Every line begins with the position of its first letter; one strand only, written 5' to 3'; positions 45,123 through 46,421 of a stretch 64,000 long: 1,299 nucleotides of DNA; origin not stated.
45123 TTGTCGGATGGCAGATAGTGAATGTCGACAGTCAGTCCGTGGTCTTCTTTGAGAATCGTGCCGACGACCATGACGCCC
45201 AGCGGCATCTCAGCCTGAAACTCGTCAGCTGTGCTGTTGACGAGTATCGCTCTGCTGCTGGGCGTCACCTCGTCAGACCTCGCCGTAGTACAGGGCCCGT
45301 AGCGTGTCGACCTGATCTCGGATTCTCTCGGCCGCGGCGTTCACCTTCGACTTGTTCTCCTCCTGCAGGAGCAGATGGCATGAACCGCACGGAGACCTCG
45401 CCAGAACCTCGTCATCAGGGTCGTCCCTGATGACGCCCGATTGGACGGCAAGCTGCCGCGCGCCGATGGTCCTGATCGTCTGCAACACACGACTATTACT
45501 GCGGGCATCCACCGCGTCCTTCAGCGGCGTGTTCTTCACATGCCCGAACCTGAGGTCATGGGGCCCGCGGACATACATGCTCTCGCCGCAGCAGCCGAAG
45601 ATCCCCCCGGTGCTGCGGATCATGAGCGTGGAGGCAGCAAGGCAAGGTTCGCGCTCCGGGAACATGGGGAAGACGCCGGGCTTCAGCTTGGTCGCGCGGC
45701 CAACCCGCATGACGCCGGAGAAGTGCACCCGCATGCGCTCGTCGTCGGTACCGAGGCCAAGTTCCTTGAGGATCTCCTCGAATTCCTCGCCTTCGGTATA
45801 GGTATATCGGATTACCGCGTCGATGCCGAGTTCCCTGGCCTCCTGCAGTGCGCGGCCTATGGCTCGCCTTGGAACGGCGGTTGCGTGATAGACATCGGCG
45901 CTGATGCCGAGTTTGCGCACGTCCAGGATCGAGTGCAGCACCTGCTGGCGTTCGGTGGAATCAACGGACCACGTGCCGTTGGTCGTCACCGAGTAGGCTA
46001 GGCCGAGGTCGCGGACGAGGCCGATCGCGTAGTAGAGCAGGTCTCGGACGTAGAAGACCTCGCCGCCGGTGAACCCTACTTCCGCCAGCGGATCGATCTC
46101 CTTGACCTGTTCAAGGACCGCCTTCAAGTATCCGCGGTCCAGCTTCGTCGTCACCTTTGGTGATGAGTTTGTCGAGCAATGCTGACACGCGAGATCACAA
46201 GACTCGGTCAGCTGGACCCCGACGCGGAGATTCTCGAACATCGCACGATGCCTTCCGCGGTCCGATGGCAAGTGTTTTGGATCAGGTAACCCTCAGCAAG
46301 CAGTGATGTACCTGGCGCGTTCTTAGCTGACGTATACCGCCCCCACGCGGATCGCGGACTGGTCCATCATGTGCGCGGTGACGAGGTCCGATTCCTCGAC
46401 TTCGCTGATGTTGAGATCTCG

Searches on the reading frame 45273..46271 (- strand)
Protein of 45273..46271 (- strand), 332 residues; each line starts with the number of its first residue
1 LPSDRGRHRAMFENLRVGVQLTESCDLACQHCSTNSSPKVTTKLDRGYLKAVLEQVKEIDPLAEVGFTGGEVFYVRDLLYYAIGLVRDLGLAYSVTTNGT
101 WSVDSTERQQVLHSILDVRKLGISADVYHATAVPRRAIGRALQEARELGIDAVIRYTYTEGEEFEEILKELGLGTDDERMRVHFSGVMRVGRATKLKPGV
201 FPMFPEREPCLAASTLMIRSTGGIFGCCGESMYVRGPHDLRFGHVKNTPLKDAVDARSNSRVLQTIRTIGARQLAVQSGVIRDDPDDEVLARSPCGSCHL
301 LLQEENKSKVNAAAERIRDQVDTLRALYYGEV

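Call 4: search_protein_families(library=pfam, proteins=[window:45273-46271:-], max_evalue=0.01)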
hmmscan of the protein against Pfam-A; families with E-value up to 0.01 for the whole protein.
window:45273-46271:- (332 aa): 1 family
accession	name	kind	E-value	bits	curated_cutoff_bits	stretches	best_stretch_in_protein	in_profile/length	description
PF04055.27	Radical_SAM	-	6.1e-10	40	29.5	1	20-169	2-161/166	Radical SAM superfamily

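Call 5: search_protein_families(library=ncbifam, proteins=[window:45273-46271:-], max_evalue=0.1)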
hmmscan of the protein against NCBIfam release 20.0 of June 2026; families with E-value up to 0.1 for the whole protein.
window:45273-46271:- (332 aa): 44 families (the best 25 are shown)
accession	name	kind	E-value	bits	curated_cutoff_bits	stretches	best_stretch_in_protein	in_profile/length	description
TIGR04078.1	rSAM_yydG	equivalog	4.7e-23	82.1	300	1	17-256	3-244/309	YydG family radical SAM peptide epimerase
NF038283.1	viperin_w_prok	equivalog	5.6e-10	38.8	180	1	20-154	7-141/281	viperin family antiviral radical SAM protein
TIGR04317.1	W_rSAM_matur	equivalog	5.8e-09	35.5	380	1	17-130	6-115/349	tungsten cofactor oxidoreductase radical SAM maturase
TIGR04051.1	rSAM_NirJ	equivalog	1e-07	31.3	515.45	1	20-195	7-184/354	heme d1 biosynthesis radical SAM protein NirJ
TIGR04545.1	rSAM_ahbD_hemeb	equivalog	1.5e-07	31.2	500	1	19-130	4-111/339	heme b synthase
NF050035.1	rSAM_WgK_link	exception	1.5e-07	30.8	650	1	15-129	9-120/367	radical SAM/SPASM peptide maturase WgkB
TIGR04053.2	TIGR04053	equivalog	3.3e-07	29.9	395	1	21-130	14-122/366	TIGR04053 family radical SAM/SPASM domain-containing protein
TIGR04055.1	rSAM_NirJ2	equivalog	3.6e-07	30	500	1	21-132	6-112/326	putative heme d1 biosynthesis radical SAM protein NirJ2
TIGR04167.1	rSAM_SeCys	equivalog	6.5e-07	28.9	300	1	19-71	12-63/303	arsenosugar biosynthesis radical SAM (seleno)protein ArsS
TIGR04347.1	pseudo_SAM_Halo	equivalog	1.4e-06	27.8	525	1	20-161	43-187/390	TIGR04347 family pseudo-SAM/SPASM protein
TIGR04303.1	GeoRSP_rSAM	equivalog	3e-06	27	400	1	20-136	10-118/325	GeoRSP system radical SAM/SPASM protein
TIGR02495.1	NrdG2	equivalog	3e-06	26.7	131.15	1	22-159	23-164/193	anaerobic ribonucleoside-triphosphate reductase activating protein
TIGR04251.1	SCM_rSAM_ScmF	equivalog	4.1e-06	26.4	400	1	20-109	9-100/353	SynChlorMet cassette radical SAM/SPASM protein ScmF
TIGR04103.1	rSAM_nif11_3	equivalog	5e-06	25.4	725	1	20-106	10-93/412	nif11-class peptide radical SAM maturase 3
TIGR04250.1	SCM_rSAM_ScmE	equivalog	5.7e-06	25.5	400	1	17-107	5-101/358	SynChlorMet cassette radical SAM/SPASM protein ScmE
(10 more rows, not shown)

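Call 21: find_related_loci(query=A2, collection=genome_contigs, flank=10000)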
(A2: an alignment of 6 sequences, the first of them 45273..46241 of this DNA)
Query A2 (322 aa) in genome_contigs; peptide patterns used: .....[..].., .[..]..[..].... (x = any residue, [..] = any of these).
65 stretches matched a pattern; 2 encode a relative of the query (tblastn E <= 1e-3); 2 distinct loci.
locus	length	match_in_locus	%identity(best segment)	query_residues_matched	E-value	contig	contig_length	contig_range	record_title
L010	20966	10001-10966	74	1-322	2e-163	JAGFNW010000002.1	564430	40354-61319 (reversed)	Streptosporangiaceae bacterium NEAU-GS5 Scaffold2, whole genome shotgun sequence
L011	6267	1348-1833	22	9-164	1e-7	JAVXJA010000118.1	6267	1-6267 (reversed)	MAG: Terrisporobacter sp. isolate CGS5Y4-bin7 NODE_10553_length_6267_cov_64.947682, whole genome shotgun sequence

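Call 27: find_related_loci(query=A4, collection=metagenome_contigs, flank=10000)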
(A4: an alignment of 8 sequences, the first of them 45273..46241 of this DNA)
Query A4 (322 aa) in metagenome_contigs; peptide patterns used: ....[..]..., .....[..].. (x = any residue, [..] = any of these).
193 stretches matched a pattern; 9 encode a relative of the query (tblastn E <= 1e-3); 9 distinct loci.
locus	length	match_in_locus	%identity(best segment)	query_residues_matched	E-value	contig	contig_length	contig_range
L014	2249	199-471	30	3-90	4e-8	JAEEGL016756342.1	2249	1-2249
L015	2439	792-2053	27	5-105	9e-8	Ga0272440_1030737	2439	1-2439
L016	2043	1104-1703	24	2-184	1e-7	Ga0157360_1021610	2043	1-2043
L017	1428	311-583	35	11-99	6e-7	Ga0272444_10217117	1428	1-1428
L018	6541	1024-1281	37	5-91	2e-6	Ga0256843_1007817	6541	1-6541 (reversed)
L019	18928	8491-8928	28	9-141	6e-6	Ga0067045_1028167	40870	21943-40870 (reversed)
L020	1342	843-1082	26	5-88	2e-5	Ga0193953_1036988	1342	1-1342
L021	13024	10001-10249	34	7-89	3e-5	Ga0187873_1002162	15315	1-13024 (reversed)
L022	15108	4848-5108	30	7-89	3e-5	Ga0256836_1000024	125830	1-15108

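Call 32: search_solved_structures(query=A2, max_evalue=0.001, show_alignments=1)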
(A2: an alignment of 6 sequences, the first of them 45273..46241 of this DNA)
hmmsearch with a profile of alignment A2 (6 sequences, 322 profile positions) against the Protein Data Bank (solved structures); distinct sequences matched with E-value up to 0.001: 3.
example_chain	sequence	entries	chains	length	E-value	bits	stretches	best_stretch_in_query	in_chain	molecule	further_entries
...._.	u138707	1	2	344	2.5e-22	82.5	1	6-260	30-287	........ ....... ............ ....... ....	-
8ai1_A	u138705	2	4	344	4.5e-22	81.7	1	6-260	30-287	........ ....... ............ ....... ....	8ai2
8ai3_A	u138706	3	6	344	6.9e-21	77.8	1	6-166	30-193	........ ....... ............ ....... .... | Radical SAM core domain-containing protein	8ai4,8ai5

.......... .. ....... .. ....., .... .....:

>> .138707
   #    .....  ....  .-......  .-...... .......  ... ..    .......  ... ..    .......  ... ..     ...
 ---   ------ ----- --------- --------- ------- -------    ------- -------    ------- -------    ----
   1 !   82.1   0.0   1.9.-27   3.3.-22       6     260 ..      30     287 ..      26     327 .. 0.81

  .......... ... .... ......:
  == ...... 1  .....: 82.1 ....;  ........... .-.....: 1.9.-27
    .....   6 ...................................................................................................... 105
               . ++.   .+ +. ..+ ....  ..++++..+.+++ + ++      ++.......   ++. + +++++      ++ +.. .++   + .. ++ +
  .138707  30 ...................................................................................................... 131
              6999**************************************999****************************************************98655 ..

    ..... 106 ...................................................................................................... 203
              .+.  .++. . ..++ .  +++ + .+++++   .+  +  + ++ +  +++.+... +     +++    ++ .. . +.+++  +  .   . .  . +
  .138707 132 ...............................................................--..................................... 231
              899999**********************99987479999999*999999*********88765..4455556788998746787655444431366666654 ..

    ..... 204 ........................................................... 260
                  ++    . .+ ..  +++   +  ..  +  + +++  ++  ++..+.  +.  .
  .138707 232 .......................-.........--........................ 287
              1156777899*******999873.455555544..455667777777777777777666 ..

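Call 74: find_homologous_proteins(query=A7, max_evalue=1e-20)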
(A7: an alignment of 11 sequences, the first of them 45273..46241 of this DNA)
Query A7 (11 sequences) (322 aa, profile of the alignment): 23 proteins with E <= 1e-20 among 8000 candidates.
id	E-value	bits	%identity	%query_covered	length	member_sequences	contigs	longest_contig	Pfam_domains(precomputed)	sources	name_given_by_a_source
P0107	5.5e-152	523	74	100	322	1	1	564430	PF04055.28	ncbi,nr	ncbi:radical SAM protein [Streptosporangiaceae bacterium NEAU-GS5]|nr:radical SAM protein [Streptosp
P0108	1.2e-150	519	66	100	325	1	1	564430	PF04055.28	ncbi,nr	ncbi:radical SAM protein [Streptosporangiaceae bacterium NEAU-GS5]|nr:radical SAM protein [Streptosp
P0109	1.7e-150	518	100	100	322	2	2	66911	PF04055.28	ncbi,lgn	-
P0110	1.2e-147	509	77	100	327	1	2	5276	PF04055.28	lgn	-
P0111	1.4e-146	506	61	100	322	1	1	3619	PF04055.28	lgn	-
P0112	1.6e-146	505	79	100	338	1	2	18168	PF04055.28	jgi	jgi:pyruvate-formate lyase-activating enzyme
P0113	1.1e-144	499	64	100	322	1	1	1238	PF04055.28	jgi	jgi:MoaA/NifB/PqqE/SkfB family radical SAM enzyme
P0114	1.6e-144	499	55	100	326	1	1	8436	PF04055.28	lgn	-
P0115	2.1e-144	498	73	100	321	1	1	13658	PF04055.28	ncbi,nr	ncbi:MAG: radical SAM protein [Actinomycetota bacterium]|nr:radical SAM protein [Actinomycetota bact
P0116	2.4e-144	498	69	100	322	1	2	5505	PF04055.28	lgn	-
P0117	6.7e-143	493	79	100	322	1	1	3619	PF04055.28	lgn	-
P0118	1.3e-132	460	80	91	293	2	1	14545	-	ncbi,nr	ncbi:MAG: hypothetical protein M3Y33_01200 [Actinomycetota bacterium]|nr:hypothetical protein [Actin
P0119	2.1e-132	459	65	99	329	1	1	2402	PF04055.28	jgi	jgi:organic radical activating enzyme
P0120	7.8e-130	451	60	100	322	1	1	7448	PF04055.28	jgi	jgi:MoaA/NifB/PqqE/SkfB family radical SAM enzyme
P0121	2.1e-128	446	58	100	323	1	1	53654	PF04055.28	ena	-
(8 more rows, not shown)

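Call 75: find_encoding_contigs(protein=P0121, flank=10000, max_places=1)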
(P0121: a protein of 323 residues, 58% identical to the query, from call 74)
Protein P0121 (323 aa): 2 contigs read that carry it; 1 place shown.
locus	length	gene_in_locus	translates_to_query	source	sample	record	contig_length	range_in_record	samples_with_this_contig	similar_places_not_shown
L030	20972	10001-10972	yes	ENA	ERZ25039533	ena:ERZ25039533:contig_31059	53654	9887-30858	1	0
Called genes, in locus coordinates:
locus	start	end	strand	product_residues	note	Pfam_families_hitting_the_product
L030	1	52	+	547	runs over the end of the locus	PF13814:Replic_Relax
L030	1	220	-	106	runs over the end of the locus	-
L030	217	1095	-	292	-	-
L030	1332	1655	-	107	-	-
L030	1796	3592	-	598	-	PF10592:AIPR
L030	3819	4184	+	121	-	-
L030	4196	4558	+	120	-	PF01381:HTH_3 (weak), PF13560:HTH_31 (weak)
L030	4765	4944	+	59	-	-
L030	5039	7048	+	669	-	PF00239:Resolvase (weak), PF07508:Recombinase, PF13408:Zn_ribbon_recom (weak)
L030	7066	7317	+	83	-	-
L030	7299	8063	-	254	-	PF11848:DUF3368 (weak)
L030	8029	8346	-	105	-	PF13683:rve_3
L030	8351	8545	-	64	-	-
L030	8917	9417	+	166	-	PF13683:rve_3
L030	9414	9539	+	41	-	-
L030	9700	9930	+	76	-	-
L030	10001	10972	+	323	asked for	PF04055:Radical_SAM (weak)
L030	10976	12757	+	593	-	PF02310:B12-binding, PF04055:Radical_SAM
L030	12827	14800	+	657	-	PF02310:B12-binding (weak), PF04055:Radical_SAM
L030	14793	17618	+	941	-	PF08367:M16C_assoc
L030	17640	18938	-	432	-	PF05977:MFS_3, PF07690:MFS_1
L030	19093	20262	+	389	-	PF13384:HTH_23, PF13518:HTH_28, PF13551:HTH_29 (weak), PF13565:HTH_32, PF13358:DDE_3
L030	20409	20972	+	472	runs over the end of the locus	PF00491:Arginase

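Call 77: search_protein_families(library=ncbifam, proteins=[L030:9700-9930:+, L030:10976-12757:+, L030:12827-14800:+], max_evalue=0.00001)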
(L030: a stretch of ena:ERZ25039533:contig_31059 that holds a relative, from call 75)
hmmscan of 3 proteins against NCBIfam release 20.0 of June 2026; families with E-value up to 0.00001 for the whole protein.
L030:9700-9930:+ (76 aa): 1 family
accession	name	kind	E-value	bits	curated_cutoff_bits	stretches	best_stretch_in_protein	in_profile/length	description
NF038399.1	NH_RiPP_Os17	domain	3.4e-11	43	40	1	5-54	2-53/63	Os1348 family NHLP clan protein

L030:10976-12757:+ (593 aa): 23 families
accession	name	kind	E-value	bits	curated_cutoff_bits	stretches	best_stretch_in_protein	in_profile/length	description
NF050148.1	rSAM_ApyD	equivalog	7.4e-83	279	750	1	62-489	73-493/645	RiPP biosynthesis radical SAM protein ApyD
TIGR02026.1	BchE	equivalog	5.7e-36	124.4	481.35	1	21-368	22-369/497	magnesium-protoporphyrin IX monomethyl ester anaerobic oxidative cyclase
TIGR04013.1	B12_SAM_MJ_1487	hypoth_equivalog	1.1e-31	110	251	1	65-392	45-361/382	TIGR04013 family B12-binding domain/radical SAM domain-containing protein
TIGR04479.1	bcpD_PhpK_rSAM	subfamily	6.4e-31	107.3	600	1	187-359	236-407/504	PhpK family radical SAM P-methyltransferase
TIGR03471.1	HpnJ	equivalog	3.5e-30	105.3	577.6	1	44-389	52-388/472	hopanoid biosynthesis associated radical SAM protein HpnJ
TIGR04014.1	B12_SAM_MJ_0865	equivalog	2.8e-29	102.2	360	1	74-387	51-357/434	methyl-coenzyme M reductase glutamine C-methyltransferase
TIGR04072.2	rSAM_ladder_B12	equivalog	5.2e-28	97.9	360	1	21-356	18-344/443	lipid biosynthesis B12-binding/radical SAM protein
TIGR03975.1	rSAM_ocin_1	subfamily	1.7e-26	92.9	281.85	1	51-366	117-435/606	RiPP maturation radical SAM C-methyltransferase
TIGR04385.1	B12_rSAM_cofa1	equivalog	1.2e-23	84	450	1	84-353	91-356/438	B12 lower ligand biosynthesis radical SAM protein BzaD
TIGR04295.1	B12_rSAM_oligo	hypoth_equivalog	1.9e-23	82.8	400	1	95-318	104-318/422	TIGR04295 family B12-binding domain-containing radical SAM protein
NF033070.1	rSAM_AprD4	equivalog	2.6e-23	82.7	500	1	189-362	193-367/456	AprD4 family radical SAM diol-dehydratase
TIGR04367.1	HpnR_B12_rSAM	equivalog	2.4e-19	69.3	650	1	49-341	47-333/490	hopanoid C-3 methylase HpnR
NF038361.1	rSAM_Sden_1168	equivalog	3.2e-18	65.6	575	1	191-355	281-445/560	Sden_1168 family B12-binding radical SAM P-methyltransferase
NF045585.1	rSAM_slr0320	equivalog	1e-16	60.6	775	1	87-343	133-389/511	photosystem II high light acclimation radical SAM protein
TIGR03960.1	rSAM_fuse_unch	hypoth_equivalog_domain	1e-14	54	462.3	1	174-358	236-421/605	TIGR03960 family B12-binding radical SAM protein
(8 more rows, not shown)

L030:12827-14800:+ (657 aa): 12 families
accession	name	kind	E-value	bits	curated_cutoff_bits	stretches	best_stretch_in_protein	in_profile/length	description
TIGR03975.1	rSAM_ocin_1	subfamily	7.1e-162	540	281.85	1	4-597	1-606/606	RiPP maturation radical SAM C-methyltransferase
TIGR04479.1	bcpD_PhpK_rSAM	subfamily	2.1e-13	49.5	600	1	261-422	242-403/504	PhpK family radical SAM P-methyltransferase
NF050148.1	rSAM_ApyD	equivalog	4.5e-13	48.5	750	1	119-423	64-364/645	RiPP biosynthesis radical SAM protein ApyD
TIGR04072.2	rSAM_ladder_B12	equivalog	8.7e-13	47.7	360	1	142-418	84-339/443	lipid biosynthesis B12-binding/radical SAM protein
TIGR04014.1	B12_SAM_MJ_0865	equivalog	1.2e-12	47.4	360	1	135-422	46-330/434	methyl-coenzyme M reductase glutamine C-methyltransferase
TIGR03471.1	HpnJ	equivalog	3.4e-12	46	577.6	1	132-417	71-354/472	hopanoid biosynthesis associated radical SAM protein HpnJ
TIGR02026.1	BchE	equivalog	4.1e-12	45.7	481.35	1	160-400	95-337/497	magnesium-protoporphyrin IX monomethyl ester anaerobic oxidative cyclase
TIGR04367.1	HpnR_B12_rSAM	equivalog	4.3e-10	38.7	650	1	133-407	64-332/490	hopanoid C-3 methylase HpnR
TIGR04295.1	B12_rSAM_oligo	hypoth_equivalog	6.9e-10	38.2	400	1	170-379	113-312/422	TIGR04295 family B12-binding domain-containing radical SAM protein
TIGR04013.1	B12_SAM_MJ_1487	hypoth_equivalog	1.2e-09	37.5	251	0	347-447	251-348/382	TIGR04013 family B12-binding domain/radical SAM domain-containing protein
TIGR04385.1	B12_rSAM_cofa1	equivalog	7.4e-09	35.3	450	1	127-417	69-353/438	B12 lower ligand biosynthesis radical SAM protein BzaD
NF038361.1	rSAM_Sden_1168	equivalog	2.4e-08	33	575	1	168-417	185-440/560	Sden_1168 family B12-binding radical SAM P-methyltransferase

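Call 89: predict_structure(alignment_id=A8)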
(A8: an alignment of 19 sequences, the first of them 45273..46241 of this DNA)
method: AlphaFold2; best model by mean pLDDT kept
length: 322 residues; sequences in the alignment: 19
mean_pLDDT: 88.5   pTM: 0.86
mean pLDDT of the five models: 88.5, 87.5, 87.2, 86.4, 84.8
residues with pLDDT >= 90: 197; 70-90: 103; 50-70: 18; < 50: 4
segments of 3 or more residues with pLDDT < 50: 25-28
pLDDT, mean of each block of 10 residues (from residue 1): 86 67 52 82 96 92 88 97 94 95 96 88 92 98 94 95 95 87 80 81 87 85 84 93 93 92 94 90 89 93 95 85 64
secondary structure, 60 per line:
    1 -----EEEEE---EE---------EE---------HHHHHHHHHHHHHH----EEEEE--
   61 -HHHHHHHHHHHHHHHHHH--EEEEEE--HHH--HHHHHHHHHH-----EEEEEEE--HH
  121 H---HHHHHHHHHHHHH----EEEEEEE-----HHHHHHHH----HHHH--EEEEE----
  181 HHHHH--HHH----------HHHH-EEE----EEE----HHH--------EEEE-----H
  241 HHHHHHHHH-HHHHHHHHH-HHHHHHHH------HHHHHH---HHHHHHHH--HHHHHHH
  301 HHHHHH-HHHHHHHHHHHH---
elements in order: E6-10 H36-49 E54-58 H62-79 E82-87 H95-104 E110-116 H125-137 E142-148 H154-161 H166-169 E172-176 H181-185 H201-204 E206-208 E213-215 E231-234 H240-249 H251-259 H261-268 H275-280 H284-291 H294-306 H308-319

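Call 91: fold_search(model_id=the predicted structure, library=pdb)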
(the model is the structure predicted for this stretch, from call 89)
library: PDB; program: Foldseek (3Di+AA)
matches with E <= 10: 1409; with E <= 0.001: 29
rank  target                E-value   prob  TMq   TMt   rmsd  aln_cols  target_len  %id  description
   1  8ai4_A                2.8e-17  1.00  0.76  0.77   4.2       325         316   22  Crystal structure of radical SAM epimerase EpeE C223A mutant from Bacillus subtilis with [4Fe-4S] clusters, S-adenosyl (released 2024-01-10)
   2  8ai2_B                6.6e-17  1.00  0.76  0.76   4.2       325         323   22  Crystal structure of radical SAM epimerase EpeE from Bacillus subtilis with [4Fe-4S] clusters, S-adenosyl-L-homocystei (released 2024-01-10)
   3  8ai1_A                7.0e-17  1.00  0.76  0.77   4.2       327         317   22  Crystal structure of radical SAM epimerase EpeE from Bacillus subtilis with [4Fe-4S] clusters and S-adenosyl-L-homocys (released 2024-01-10)
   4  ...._B                8.4e-17  1.00  0.76  0.76   4.2       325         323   22  Crystal structure of radical SAM epimerase EpeE D210A mutant from Bacillus subtilis with [4Fe-4S] clusters, S-adenosyl (released 2024-01-10)
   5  8ai3_A                1.1e-16  1.00  0.76  0.77   4.3       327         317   22  Crystal structure of radical SAM epimerase EpeE C223A mutant from Bacillus subtilis with [4Fe-4S] clusters and S-adeno (released 2024-01-10)
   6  8ai1_B                1.3e-16  1.00  0.76  0.76   4.3       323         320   22  Crystal structure of radical SAM epimerase EpeE from Bacillus subtilis with [4Fe-4S] clusters and S-adenosyl-L-homocys (released 2024-01-10)
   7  8ai3_B                1.3e-16  1.00  0.76  0.76   4.3       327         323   21  Crystal structure of radical SAM epimerase EpeE C223A mutant from Bacillus subtilis with [4Fe-4S] clusters and S-adeno (released 2024-01-10)
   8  8ai4_B                1.3e-16  1.00  0.76  0.76   4.3       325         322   22  Crystal structure of radical SAM epimerase EpeE C223A mutant from Bacillus subtilis with [4Fe-4S] clusters, S-adenosyl (released 2024-01-10)
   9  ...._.                3.0e-16  1.00  0.76  0.76   4.4       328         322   22  Crystal structure of radical SAM epimerase EpeE D210A mutant from Bacillus subtilis with [4Fe-4S] clusters, S-adenosyl (released 2024-01-10)
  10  4k39_A                2.9e-08  1.00  0.56  0.51  10.8       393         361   13  Native anSMEcpe with bound AdoMet and Cp18Cys peptide (released 2013-05-08)
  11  5why_A                7.0e-08  1.00  0.53  0.43  10.6       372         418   13  Structural Insights into Thioether Bond Formation in the Biosynthesis of Sactipeptides (released 2017-07-26)
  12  4m7t                  1.1e-07  1.00  0.41  0.52   7.1       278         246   14  Crystal structure of BtrN in complex with AdoMet and 2-DOIA (released 2013-10-02)
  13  5wgg_A                4.8e-07  1.00  0.54  0.41   9.5       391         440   13  Structural Insights into Thioether Bond Formation in the Biosynthesis of Sactipeptides (released 2017-07-26)
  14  8hzy_A                6.0e-07  1.00  0.48  0.36   9.4       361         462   14  The crystal structure of a Radical SAM Enzyme DesII (released 2024-07-10)
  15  8hzv_D                8.5e-07  1.00  0.46  0.34   9.6       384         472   12  The crystal structure of a Radical SAM Enzyme DesII (released 2024-07-10)
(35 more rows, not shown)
